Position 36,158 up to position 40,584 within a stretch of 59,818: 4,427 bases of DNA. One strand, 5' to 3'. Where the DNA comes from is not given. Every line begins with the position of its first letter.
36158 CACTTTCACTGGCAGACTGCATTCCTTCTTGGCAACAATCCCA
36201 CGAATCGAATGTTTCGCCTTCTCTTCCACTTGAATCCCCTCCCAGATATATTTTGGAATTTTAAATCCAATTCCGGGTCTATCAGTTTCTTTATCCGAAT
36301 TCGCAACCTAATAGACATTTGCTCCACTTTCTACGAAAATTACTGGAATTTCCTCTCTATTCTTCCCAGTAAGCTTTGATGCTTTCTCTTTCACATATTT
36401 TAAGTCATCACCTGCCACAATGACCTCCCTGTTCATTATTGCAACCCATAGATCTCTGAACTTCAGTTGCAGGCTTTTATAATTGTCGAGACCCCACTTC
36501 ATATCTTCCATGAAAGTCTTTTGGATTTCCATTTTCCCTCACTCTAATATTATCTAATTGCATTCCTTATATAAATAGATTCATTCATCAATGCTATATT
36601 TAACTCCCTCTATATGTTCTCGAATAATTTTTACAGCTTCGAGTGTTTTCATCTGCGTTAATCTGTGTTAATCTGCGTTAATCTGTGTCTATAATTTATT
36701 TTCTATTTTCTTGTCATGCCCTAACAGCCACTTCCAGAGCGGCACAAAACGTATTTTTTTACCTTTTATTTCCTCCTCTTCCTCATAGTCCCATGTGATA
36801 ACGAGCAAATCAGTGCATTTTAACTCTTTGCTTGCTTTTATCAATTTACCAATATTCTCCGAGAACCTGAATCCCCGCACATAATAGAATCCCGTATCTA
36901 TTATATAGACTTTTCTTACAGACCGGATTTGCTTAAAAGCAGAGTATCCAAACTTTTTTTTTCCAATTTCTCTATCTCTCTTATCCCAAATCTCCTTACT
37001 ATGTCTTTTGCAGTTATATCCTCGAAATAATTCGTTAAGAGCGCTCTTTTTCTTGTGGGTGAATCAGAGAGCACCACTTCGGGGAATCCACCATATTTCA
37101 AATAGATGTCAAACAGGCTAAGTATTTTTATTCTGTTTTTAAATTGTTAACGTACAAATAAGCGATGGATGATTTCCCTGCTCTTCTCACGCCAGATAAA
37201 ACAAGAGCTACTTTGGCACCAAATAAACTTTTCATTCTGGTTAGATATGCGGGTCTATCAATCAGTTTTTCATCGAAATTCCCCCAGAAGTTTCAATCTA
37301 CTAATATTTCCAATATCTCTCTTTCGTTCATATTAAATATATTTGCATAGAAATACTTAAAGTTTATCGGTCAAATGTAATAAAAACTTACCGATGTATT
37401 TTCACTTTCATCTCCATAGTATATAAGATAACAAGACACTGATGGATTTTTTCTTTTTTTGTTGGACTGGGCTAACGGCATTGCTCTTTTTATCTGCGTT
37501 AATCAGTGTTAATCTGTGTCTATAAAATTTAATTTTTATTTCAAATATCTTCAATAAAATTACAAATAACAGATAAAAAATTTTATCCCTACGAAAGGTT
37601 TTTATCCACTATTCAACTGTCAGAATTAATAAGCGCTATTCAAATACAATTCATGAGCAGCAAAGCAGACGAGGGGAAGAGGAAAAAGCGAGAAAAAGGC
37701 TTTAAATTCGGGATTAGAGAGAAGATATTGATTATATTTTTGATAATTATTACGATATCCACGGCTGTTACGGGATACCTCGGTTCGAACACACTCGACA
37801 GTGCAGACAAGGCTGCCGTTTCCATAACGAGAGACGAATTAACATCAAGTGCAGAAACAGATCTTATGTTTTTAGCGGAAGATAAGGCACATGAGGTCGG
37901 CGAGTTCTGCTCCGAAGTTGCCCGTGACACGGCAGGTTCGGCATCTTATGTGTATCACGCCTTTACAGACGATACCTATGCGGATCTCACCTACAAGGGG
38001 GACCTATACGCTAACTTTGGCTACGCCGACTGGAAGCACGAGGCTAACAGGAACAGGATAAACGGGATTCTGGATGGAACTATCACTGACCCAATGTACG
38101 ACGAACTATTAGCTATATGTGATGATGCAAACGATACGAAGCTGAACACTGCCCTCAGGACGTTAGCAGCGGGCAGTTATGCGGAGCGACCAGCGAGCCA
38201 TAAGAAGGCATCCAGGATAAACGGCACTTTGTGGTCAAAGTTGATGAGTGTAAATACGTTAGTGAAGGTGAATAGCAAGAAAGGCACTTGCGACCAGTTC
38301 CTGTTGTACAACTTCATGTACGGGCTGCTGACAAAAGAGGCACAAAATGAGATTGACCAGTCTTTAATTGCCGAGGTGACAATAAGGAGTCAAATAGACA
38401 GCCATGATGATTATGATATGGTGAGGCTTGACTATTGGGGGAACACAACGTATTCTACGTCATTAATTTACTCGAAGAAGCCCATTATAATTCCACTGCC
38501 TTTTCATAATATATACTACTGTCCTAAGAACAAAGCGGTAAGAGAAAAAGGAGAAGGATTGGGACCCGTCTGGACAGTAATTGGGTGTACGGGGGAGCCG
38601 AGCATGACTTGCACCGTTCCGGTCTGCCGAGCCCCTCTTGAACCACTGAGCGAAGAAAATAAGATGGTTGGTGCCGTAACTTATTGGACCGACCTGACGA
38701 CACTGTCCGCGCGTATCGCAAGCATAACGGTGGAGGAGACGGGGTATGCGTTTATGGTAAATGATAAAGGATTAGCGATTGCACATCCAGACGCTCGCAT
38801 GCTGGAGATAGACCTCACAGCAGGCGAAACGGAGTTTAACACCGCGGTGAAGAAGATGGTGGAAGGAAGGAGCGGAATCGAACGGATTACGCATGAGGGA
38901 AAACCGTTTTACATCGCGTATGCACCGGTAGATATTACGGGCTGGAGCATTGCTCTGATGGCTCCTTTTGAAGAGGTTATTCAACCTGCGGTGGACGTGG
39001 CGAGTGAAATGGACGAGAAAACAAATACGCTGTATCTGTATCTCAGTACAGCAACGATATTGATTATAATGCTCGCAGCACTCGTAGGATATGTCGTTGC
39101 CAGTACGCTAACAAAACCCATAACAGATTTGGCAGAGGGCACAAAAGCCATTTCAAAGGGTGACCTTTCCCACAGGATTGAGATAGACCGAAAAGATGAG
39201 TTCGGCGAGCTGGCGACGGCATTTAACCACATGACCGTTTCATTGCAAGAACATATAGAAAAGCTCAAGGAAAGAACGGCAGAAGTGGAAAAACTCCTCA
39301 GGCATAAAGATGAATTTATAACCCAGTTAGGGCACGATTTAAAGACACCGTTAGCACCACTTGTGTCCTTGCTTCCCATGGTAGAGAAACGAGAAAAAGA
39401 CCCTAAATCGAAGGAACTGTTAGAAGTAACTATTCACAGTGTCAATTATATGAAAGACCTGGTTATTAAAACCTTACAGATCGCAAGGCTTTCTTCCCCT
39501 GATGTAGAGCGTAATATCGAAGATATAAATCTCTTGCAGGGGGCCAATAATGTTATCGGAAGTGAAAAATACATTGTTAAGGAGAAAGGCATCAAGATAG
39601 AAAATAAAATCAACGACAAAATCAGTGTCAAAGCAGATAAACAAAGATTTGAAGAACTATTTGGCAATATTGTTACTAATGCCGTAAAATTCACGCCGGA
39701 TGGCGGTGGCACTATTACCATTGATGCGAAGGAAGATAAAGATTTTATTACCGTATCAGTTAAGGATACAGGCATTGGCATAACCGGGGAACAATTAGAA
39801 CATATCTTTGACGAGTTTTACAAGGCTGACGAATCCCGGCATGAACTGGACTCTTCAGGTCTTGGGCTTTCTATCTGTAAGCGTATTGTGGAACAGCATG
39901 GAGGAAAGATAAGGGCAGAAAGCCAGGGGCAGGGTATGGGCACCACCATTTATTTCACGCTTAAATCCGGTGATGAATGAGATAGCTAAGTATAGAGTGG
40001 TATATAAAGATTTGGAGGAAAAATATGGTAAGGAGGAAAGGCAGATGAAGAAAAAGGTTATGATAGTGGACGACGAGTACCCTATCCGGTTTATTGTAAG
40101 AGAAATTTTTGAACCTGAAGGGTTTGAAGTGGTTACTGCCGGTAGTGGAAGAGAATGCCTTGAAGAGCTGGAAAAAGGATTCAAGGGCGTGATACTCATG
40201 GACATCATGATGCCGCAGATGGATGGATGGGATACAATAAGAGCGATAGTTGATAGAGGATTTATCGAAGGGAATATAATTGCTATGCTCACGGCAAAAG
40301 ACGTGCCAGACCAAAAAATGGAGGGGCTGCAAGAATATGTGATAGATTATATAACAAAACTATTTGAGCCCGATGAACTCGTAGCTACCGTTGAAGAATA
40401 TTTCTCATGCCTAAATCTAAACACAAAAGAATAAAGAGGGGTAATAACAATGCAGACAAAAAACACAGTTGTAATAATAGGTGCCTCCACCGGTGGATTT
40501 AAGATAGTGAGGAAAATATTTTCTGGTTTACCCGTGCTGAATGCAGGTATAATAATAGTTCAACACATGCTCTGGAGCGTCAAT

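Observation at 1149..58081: Gene-punctuating hairpin repeat family with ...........-type arms: about 30 copies in 60 kb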

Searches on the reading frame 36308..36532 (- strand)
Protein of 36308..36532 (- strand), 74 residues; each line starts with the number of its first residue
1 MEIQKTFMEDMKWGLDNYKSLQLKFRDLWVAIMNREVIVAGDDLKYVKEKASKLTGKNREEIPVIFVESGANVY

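Call 32: search_protein_families(library=pfam, max_evalue=0.01, proteins=[window:36308-36532:-])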
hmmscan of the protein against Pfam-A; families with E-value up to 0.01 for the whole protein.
window:36308-36532:- (74 aa): 1 family
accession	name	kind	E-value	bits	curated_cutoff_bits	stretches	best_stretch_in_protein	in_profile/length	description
PF18929.5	DUF5678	-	6.8e-07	29.5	23.2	1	24-67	5-46/49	Family of unknown function (DUF5678)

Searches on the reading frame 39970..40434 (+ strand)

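Call 63: search_protein_families(library=pfam, max_evalue=0.01, proteins=[window:39970-40434:+])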
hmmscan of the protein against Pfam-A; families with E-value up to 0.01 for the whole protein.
window:39970-40434:+ (154 aa): 1 family
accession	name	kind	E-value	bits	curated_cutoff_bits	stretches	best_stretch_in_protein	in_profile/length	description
PF00072.30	Response_reg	-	7.9e-24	84.4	30.2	1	30-141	1-110/111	Response regulator receiver domain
